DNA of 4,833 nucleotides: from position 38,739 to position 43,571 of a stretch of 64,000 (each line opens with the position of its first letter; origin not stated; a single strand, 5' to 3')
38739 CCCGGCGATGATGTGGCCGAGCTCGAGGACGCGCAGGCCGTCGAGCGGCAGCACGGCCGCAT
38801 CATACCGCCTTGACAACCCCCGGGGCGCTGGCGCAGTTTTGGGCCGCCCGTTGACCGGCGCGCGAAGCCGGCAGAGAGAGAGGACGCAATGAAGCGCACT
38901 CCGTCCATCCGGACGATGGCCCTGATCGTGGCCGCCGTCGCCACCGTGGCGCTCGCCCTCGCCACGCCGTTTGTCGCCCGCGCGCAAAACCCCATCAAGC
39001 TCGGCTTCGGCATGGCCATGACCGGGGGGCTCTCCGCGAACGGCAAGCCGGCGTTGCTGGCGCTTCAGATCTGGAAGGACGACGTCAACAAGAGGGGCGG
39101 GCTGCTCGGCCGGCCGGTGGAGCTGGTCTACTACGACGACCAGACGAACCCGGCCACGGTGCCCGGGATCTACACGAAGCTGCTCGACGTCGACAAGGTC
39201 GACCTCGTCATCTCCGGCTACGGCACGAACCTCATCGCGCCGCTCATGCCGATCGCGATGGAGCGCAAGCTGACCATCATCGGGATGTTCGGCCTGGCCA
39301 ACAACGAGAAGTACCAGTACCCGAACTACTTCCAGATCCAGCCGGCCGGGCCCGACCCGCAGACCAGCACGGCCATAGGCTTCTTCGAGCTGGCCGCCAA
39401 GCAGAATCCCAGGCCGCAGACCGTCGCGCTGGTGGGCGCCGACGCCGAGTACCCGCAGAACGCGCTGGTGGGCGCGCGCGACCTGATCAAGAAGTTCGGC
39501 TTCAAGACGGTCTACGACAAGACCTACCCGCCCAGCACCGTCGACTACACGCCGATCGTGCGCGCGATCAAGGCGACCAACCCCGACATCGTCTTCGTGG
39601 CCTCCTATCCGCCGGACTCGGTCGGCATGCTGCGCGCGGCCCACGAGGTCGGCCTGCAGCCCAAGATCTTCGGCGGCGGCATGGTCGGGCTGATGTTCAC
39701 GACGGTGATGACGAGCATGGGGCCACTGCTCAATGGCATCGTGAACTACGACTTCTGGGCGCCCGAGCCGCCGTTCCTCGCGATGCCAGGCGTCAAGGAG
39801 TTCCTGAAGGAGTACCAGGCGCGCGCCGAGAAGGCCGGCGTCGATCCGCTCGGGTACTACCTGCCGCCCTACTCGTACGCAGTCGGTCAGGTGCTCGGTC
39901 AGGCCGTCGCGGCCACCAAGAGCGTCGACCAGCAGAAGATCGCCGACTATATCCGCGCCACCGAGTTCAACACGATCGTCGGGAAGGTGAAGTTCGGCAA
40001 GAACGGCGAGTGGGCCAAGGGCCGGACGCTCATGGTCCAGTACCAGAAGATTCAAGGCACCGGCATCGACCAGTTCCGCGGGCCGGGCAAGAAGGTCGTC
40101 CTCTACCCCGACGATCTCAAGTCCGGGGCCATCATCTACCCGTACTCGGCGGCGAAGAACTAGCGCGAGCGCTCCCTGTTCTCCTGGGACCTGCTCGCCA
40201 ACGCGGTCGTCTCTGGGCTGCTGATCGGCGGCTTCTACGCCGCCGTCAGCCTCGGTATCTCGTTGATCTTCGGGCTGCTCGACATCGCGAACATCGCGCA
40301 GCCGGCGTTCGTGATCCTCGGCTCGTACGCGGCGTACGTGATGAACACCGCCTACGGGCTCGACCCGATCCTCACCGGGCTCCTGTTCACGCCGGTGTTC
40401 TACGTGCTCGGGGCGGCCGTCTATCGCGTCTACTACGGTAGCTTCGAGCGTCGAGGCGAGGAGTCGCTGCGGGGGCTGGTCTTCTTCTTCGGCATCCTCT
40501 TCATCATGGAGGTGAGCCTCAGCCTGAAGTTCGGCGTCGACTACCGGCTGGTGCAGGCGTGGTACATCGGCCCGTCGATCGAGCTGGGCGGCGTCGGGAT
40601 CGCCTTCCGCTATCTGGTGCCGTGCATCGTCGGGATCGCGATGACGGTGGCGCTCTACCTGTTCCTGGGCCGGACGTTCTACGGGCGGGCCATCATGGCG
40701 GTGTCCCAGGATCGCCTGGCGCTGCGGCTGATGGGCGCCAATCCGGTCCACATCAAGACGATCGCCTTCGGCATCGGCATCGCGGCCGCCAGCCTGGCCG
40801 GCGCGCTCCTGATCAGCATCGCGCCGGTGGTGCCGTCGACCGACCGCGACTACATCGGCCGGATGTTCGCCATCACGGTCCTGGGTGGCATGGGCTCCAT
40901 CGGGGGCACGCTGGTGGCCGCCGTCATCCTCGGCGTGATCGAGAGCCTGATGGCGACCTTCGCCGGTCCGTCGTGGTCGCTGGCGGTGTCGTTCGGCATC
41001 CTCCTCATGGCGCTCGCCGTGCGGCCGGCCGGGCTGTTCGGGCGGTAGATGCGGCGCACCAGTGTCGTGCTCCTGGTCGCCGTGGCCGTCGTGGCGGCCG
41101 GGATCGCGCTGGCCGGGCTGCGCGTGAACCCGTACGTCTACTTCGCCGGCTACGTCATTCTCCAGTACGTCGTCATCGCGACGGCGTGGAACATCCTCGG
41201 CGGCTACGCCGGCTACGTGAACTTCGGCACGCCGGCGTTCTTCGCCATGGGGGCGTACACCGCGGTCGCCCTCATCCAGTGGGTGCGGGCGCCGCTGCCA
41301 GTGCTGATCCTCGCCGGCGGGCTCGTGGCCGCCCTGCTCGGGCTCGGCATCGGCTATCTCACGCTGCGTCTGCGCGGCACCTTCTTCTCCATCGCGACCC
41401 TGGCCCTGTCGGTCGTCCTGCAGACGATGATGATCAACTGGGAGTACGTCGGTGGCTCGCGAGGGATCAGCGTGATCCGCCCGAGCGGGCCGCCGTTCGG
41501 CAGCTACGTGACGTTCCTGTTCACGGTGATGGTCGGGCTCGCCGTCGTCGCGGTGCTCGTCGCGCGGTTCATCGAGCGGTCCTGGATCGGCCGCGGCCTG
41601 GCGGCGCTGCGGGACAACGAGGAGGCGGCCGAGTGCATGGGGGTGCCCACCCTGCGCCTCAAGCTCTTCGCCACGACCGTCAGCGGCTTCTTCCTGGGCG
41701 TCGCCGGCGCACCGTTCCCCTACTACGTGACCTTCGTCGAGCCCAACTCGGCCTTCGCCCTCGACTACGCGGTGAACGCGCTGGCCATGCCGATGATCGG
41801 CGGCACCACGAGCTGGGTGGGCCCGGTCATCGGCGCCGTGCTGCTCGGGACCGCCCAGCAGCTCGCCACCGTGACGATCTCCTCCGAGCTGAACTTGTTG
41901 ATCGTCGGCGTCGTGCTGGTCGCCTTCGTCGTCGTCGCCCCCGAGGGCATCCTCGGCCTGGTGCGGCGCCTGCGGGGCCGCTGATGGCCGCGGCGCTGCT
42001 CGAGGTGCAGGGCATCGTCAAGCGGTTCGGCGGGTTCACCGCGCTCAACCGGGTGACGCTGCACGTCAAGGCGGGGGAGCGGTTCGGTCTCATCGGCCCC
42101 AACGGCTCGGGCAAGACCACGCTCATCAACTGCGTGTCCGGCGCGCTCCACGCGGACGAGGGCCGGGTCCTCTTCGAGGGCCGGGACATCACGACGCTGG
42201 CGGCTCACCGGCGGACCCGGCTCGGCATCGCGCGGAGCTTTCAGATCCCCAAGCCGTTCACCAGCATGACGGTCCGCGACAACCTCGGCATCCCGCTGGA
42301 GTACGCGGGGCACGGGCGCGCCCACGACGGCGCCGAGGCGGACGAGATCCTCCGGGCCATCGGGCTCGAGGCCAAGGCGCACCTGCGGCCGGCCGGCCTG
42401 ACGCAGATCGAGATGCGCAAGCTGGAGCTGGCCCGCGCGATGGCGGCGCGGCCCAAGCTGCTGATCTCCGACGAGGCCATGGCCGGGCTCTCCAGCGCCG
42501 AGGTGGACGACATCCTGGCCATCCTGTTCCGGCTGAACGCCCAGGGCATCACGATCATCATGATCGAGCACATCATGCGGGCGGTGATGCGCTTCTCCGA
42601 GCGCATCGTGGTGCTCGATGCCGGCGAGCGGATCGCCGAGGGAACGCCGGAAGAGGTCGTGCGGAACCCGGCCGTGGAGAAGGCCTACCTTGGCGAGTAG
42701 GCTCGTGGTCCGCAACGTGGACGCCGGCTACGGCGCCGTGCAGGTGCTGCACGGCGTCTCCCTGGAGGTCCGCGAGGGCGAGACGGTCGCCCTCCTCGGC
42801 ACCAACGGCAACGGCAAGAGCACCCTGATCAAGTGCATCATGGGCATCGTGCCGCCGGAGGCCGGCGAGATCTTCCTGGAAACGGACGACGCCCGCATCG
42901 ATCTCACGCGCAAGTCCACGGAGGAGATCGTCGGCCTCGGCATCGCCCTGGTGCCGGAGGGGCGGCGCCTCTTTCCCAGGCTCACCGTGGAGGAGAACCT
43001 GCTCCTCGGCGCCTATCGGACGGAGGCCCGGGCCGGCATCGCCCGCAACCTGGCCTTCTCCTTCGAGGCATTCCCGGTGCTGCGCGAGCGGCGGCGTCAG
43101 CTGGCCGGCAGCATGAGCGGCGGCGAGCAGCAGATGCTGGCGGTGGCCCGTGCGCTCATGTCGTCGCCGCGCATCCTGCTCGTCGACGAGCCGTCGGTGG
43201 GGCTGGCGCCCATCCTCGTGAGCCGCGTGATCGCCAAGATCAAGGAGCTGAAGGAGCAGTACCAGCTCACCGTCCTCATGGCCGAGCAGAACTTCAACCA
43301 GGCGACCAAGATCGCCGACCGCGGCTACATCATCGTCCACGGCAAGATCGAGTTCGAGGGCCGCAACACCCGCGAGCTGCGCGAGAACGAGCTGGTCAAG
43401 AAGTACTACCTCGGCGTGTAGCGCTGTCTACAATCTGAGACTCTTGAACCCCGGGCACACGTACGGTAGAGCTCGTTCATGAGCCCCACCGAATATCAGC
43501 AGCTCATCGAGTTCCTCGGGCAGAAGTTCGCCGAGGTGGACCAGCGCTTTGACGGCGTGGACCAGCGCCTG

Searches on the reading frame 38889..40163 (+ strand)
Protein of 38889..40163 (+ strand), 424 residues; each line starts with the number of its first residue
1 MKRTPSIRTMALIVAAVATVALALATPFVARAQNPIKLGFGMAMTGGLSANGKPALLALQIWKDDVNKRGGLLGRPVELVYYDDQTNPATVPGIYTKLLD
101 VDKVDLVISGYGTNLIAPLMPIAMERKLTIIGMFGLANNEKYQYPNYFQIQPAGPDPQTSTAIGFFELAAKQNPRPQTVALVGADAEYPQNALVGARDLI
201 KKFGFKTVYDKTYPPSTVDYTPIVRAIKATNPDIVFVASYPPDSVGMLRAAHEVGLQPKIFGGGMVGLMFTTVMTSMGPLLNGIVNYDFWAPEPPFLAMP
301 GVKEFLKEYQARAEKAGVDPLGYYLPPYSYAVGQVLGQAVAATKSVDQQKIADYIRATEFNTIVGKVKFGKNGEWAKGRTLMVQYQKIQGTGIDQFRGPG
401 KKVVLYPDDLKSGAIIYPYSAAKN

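Call 63: search_protein_families(library=pfam, proteins=[window:38889-40163:+], max_evalue=0.0001)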
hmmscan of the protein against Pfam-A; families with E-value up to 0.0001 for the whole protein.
window:38889-40163:+ (424 aa): 3 families
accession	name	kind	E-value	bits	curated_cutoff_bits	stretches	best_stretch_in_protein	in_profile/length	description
PF13458.12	Peripla_BP_6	-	5.7e-58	197.6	31.7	1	35-380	1-333/343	Periplasmic binding protein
PF13433.12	Peripla_BP_5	-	1.9e-15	57.3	27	1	37-374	2-325/363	Periplasmic binding protein domain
PF01094.35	ANF_receptor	-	1.8e-08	34.3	25.4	1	58-386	5-351/353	Receptor family ligand binding region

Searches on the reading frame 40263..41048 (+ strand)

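Call 63: search_protein_families(library=pfam, proteins=[window:40263-41048:+], max_evalue=0.0001)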
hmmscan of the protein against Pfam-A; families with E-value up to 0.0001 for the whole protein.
window:40263-41048:+ (261 aa): 1 family
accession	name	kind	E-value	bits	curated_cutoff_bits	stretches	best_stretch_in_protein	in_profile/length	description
PF02653.21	BPD_transp_2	-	3.6e-23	82.5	26.8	1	1-251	21-269/269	Branched-chain amino acid transport system / permease component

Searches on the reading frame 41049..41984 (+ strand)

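Call 63: search_protein_families(library=pfam, proteins=[window:41049-41984:+], max_evalue=0.0001)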
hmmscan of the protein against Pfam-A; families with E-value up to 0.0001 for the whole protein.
window:41049-41984:+ (311 aa): 1 family
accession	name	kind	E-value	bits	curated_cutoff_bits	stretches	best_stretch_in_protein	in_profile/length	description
PF02653.21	BPD_transp_2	-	5.4e-39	134.4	26.8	1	36-293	8-268/269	Branched-chain amino acid transport system / permease component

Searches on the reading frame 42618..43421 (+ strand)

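Call 63: search_protein_families(library=pfam, proteins=[window:42618-43421:+], max_evalue=0.0001)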
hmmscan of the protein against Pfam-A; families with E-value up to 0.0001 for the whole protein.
window:42618-43421:+ (267 aa): 4 families
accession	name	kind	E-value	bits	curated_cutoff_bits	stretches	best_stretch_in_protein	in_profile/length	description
PF00005.33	ABC_tran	-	3.5e-31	109.1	25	1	44-193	1-136/137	ABC transporter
PF13304.12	AAA_21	-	3.1e-08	34.5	27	0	161-213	233-288/304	AAA domain, putative AbiEii toxin, Type IV TA system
PF13555.12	AAA_29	-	5.5e-05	23.3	27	0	44-81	12-49/61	P-loop containing region of AAA domain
PF02463.25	SMC_N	-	9.6e-05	22.3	40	0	165-228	136-204/220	RecF/RecN/SMC N terminal domain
